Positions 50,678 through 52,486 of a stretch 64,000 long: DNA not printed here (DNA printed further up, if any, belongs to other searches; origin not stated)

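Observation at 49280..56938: Five tandem, diverged paralogous lipoproteins with an invariant Cys/His/Asp signature and no family I can name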

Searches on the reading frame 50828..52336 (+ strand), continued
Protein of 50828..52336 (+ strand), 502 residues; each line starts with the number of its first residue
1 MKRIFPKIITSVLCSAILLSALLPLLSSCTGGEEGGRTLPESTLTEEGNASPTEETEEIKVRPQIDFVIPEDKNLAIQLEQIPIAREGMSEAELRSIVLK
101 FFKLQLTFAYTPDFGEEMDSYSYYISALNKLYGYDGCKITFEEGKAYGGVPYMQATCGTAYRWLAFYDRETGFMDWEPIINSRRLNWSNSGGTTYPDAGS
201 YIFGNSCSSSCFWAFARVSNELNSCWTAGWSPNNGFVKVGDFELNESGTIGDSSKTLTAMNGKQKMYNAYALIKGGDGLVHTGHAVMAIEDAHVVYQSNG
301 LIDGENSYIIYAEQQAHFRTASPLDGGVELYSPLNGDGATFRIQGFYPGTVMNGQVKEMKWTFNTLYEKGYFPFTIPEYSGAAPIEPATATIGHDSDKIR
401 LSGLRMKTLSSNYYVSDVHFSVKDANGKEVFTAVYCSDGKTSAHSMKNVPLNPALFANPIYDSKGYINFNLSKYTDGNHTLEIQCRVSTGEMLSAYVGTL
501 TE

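Call 86: find_encoding_contigs(protein=P0001, flank=3000, max_places=4)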
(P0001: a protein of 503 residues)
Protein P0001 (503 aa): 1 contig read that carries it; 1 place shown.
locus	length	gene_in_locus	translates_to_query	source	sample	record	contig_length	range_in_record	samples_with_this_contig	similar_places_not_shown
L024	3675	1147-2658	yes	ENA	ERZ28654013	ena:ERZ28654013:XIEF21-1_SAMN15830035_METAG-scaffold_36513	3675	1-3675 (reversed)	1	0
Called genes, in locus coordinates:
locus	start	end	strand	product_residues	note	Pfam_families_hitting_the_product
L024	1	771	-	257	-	?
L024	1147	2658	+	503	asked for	-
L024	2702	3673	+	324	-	?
